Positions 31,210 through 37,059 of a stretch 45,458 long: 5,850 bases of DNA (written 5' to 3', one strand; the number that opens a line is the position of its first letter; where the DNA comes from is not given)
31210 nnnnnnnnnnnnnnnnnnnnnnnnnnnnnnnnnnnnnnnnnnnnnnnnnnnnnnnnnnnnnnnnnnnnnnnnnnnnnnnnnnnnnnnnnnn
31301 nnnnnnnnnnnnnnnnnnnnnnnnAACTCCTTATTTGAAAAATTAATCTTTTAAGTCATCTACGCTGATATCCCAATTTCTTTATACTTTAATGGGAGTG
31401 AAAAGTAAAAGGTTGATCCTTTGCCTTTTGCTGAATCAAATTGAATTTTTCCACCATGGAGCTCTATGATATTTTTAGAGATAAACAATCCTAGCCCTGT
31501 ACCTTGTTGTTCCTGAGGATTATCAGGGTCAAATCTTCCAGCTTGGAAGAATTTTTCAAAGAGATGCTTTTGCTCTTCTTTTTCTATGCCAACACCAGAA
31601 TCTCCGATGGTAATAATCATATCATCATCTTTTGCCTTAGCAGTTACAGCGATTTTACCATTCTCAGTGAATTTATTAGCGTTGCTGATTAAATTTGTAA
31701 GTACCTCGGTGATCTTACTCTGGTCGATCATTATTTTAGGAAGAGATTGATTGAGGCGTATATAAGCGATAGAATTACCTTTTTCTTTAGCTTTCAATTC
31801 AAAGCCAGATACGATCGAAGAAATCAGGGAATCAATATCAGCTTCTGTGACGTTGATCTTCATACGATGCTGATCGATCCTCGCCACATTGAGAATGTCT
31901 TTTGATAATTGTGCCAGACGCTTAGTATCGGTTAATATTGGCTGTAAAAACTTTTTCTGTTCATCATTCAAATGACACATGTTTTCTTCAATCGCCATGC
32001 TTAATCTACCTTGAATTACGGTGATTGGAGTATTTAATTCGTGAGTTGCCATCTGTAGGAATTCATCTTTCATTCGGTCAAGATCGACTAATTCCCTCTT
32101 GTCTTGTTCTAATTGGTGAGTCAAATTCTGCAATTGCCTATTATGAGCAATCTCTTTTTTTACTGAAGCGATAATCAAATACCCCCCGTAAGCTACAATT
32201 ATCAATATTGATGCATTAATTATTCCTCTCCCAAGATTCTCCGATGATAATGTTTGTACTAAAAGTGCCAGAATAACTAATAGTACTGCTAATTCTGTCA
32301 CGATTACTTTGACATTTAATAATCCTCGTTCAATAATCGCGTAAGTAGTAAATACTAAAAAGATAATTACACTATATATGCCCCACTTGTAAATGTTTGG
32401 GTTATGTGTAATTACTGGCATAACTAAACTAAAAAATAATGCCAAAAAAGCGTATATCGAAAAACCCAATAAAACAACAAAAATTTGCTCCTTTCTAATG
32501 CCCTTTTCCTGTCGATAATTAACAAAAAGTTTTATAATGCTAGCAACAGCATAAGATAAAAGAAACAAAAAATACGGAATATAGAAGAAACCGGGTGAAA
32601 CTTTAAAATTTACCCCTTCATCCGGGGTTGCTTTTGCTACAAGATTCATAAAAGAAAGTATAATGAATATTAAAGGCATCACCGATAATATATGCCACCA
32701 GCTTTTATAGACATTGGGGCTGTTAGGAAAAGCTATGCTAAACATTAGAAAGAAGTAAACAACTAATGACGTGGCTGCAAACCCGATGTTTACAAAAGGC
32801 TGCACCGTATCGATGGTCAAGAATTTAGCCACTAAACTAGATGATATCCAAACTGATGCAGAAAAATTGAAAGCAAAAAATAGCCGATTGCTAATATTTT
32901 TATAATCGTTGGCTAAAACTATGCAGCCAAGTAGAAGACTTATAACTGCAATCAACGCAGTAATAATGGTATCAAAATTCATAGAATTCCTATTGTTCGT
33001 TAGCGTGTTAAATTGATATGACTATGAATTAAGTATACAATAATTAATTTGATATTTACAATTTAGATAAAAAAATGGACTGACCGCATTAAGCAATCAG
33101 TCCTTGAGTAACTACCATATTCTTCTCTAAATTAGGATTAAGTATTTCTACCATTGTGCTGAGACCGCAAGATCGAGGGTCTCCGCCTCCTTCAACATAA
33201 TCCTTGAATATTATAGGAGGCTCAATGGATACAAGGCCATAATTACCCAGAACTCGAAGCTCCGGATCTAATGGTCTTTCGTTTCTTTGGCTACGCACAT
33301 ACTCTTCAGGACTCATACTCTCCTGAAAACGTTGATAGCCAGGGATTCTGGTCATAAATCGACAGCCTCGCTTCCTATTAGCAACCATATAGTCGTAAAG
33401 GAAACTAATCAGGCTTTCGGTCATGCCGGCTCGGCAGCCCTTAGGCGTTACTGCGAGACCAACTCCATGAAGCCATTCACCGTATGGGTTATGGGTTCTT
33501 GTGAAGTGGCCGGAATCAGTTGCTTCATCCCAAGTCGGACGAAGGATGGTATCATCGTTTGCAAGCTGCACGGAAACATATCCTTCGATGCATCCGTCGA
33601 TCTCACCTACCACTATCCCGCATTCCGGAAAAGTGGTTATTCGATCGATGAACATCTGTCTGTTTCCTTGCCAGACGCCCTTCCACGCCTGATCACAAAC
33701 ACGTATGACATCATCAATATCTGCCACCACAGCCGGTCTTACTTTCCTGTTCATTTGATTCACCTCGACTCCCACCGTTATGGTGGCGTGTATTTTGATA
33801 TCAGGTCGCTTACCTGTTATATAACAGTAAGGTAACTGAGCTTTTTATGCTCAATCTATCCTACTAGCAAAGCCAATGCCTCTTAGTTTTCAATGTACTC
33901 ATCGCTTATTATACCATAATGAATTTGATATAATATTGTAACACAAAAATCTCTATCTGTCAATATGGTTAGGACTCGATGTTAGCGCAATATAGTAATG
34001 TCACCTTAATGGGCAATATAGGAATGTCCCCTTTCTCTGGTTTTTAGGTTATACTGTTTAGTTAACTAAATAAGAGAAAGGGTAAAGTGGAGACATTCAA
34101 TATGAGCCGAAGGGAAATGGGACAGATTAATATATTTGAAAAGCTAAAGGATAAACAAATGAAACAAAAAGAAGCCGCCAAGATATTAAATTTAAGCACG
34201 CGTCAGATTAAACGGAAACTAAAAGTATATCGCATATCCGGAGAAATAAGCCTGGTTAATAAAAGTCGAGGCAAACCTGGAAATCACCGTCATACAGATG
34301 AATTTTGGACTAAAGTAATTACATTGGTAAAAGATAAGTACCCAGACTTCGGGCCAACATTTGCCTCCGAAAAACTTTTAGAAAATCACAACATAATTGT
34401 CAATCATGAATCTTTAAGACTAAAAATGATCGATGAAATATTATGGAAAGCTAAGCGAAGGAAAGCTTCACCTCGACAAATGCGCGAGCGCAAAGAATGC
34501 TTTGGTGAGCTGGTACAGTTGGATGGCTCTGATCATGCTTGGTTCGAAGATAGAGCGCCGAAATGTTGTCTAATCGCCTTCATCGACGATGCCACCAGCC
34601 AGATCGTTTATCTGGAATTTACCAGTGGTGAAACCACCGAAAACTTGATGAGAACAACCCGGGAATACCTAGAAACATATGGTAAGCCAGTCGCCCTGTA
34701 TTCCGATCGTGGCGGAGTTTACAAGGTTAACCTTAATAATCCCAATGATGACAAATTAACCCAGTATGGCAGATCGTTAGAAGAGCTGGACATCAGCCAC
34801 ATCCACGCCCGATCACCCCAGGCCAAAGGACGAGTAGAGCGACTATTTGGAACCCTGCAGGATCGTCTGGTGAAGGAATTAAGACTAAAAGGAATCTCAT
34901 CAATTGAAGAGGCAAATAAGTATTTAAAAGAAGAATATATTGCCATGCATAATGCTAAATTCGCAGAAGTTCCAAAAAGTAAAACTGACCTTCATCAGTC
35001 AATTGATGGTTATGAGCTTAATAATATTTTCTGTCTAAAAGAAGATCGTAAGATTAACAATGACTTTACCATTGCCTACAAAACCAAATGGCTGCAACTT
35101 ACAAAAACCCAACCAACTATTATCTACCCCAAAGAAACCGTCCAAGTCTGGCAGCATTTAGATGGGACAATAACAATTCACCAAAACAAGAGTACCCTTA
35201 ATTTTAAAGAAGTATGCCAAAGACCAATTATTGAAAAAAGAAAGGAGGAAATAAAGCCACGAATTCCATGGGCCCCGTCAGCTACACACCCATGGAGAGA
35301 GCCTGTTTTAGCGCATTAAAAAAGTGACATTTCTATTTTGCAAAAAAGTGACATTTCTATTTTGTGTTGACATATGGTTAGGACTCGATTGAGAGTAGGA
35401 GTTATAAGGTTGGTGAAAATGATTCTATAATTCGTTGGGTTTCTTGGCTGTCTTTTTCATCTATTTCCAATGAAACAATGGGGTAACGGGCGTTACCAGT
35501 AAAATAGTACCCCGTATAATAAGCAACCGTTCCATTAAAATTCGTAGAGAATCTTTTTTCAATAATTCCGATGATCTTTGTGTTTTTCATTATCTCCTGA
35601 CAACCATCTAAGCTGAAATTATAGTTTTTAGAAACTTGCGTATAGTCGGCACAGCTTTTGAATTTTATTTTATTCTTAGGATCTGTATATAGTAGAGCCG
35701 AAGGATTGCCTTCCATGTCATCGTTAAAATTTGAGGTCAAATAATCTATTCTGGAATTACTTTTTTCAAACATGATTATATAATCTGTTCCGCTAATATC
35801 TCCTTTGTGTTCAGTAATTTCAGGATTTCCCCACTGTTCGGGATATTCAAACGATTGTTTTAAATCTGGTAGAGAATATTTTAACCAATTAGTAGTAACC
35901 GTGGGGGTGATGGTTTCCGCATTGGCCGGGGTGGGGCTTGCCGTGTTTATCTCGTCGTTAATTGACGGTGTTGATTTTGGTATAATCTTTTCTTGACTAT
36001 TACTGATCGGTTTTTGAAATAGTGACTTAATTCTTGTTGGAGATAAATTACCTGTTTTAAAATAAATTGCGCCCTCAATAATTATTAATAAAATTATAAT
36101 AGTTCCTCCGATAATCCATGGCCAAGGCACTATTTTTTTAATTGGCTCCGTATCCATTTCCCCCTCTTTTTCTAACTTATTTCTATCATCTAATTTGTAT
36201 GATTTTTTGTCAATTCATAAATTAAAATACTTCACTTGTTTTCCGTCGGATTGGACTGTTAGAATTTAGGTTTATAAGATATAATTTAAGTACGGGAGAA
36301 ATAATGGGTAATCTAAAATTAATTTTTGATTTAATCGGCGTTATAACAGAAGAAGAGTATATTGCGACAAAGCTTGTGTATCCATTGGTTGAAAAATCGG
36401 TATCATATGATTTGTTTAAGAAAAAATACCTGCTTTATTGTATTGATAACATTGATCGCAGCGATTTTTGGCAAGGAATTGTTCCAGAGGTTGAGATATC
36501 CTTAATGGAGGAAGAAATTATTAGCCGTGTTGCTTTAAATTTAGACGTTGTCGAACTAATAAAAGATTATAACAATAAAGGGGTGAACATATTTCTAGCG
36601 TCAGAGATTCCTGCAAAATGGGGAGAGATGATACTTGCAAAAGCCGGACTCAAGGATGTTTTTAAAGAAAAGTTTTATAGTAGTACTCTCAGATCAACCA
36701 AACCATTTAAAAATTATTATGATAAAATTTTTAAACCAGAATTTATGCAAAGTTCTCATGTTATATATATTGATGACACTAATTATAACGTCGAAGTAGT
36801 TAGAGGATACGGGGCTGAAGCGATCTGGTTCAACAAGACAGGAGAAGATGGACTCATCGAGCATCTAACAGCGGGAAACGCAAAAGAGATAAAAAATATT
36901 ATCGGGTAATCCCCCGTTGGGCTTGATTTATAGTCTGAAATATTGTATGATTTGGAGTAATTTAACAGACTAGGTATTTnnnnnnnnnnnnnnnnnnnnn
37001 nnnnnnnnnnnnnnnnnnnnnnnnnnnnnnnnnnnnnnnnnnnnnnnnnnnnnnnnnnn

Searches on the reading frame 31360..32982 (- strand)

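Call 8: search_protein_families(library=pfam, proteins=[window:31360-32982:-], max_evalue=0.001)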
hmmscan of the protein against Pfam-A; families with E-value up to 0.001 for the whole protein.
window:31360-32982:- (540 aa): 4 families
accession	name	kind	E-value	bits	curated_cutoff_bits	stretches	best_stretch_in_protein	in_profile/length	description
PF02518.31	HATPase_c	-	5.9e-28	98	26.4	1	420-532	2-110/111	Histidine kinase-, DNA gyrase B-, and HSP90-like ATPase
PF00512.31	HisKA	-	3.5e-15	56.2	26.9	1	304-371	1-65/66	His Kinase A (phospho-acceptor) domain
PF16927.11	HisKA_7TM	-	2.3e-08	34.6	28.6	1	9-224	3-222/224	N-terminal 7TM region of histidine kinase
PF13581.12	HATPase_c_2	-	5.6e-05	23.6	27.4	1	424-507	36-110/127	Histidine kinase-like ATPase domain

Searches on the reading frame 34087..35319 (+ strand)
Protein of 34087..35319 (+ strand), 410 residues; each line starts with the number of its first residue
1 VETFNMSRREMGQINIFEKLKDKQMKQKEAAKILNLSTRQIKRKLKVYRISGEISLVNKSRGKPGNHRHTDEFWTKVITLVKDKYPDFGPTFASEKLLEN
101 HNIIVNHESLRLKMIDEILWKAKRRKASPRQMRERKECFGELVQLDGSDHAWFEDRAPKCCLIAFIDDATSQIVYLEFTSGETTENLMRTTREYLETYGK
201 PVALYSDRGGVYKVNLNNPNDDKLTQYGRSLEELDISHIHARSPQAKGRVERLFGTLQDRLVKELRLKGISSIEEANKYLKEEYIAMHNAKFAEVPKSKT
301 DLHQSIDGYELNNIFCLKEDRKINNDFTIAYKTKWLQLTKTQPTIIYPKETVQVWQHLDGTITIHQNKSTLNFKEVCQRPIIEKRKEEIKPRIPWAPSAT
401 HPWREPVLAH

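Call 67: search_protein_families(library=pfam, proteins=[window:34087-35319:+], max_evalue=0.01)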
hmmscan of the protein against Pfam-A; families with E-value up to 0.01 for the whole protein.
window:34087-35319:+ (410 aa): 4 families
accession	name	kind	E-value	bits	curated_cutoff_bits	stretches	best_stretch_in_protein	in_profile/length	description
PF13518.12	HTH_28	-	1.2e-05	25.7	25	1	20-63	8-51/52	Helix-turn-helix domain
PF00665.32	rve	-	0.00027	21.6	32.6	1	156-241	20-97/102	Integrase core domain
PF13683.12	rve_3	-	0.0014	18.8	26.5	1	234-281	3-47/67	Integrase core domain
PF13551.12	HTH_29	-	0.0024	18.4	28.1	1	22-71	10-60/64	Winged helix-turn helix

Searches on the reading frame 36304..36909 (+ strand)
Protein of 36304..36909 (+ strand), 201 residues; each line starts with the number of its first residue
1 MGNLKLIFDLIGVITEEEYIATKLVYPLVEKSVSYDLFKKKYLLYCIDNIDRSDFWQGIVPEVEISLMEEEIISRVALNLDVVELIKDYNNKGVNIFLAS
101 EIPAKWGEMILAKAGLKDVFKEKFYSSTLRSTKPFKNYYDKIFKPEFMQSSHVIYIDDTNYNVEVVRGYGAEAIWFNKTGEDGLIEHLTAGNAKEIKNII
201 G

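Call 3: search_protein_families(library=pfam, proteins=[window:36304-36909:+], max_evalue=0.01)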
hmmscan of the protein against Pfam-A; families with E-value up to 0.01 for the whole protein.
window:36304-36909:+ (201 aa): 2 families
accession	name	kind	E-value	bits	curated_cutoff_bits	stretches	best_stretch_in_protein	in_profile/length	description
PF13419.12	HAD_2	-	1.5e-08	35.4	23.8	1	7-175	2-177/178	Haloacid dehalogenase-like hydrolase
PF00702.32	Hydrolase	-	4e-05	24.5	26.4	1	7-159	5-180/191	haloacid dehalogenase-like hydrolase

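Call 4: search_protein_families(library=ncbifam, proteins=[window:36304-36909:+], max_evalue=0.01)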
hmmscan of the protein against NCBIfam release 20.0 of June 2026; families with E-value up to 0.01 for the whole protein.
window:36304-36909:+ (201 aa): 10 families
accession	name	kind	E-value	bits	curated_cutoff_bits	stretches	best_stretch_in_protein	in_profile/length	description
NF052576.1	PymNtasePynAStpc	equivalog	2.6e-06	27.2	350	1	82-180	104-204/229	pyrimidine 5'-nucleotidase PynA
TIGR01990.1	bPGM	equivalog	0.00021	21.3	189.4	1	79-173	91-183/187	beta-phosphoglucomutase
TIGR02009.1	PGMB-YQAB-SF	subfamily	0.001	19.3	153.35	0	81-170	93-180/186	beta-phosphoglucomutase family hydrolase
NF006991.0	PRK09456.1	equivalog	0.0012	18.6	295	1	54-176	56-184/199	glucose-1-phosphatase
TIGR02247.1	HAD-1A3-hyp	subfamily_domain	0.0014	18.4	125.4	1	63-177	79-196/211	epoxide hydrolase N-terminal domain-like phosphatase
TIGR01428.1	HAD_type_II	equivalog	0.0028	17.7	125.4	1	81-182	95-196/197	haloacid dehalogenase type II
TIGR02254.1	YjjG_YfnB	equivalog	0.0034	16.9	159.9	1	108-182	127-202/223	YjjG family noncanonical pyrimidine nucleotidase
TIGR01993.1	Pyr-5-nucltdase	equivalog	0.0072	16.1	142.9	1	105-171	109-178/183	pyrimidine 5'-nucleotidase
TIGR01509.1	HAD-SF-IA-v3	subfamily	0.0074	16.5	29.4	0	115-175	95-153/154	HAD-IA family hydrolase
TIGR02252.1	DREG-2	subfamily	0.0074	16.1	155.2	0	81-175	109-203/203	HAD hydrolase, REG-2-like, family IA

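Call 26: search_protein_families(library=padloc, proteins=[window:36304-36909:+], max_evalue=0.01)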
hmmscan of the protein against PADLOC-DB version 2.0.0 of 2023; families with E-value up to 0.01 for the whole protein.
window:36304-36909:+ (201 aa): 0 families
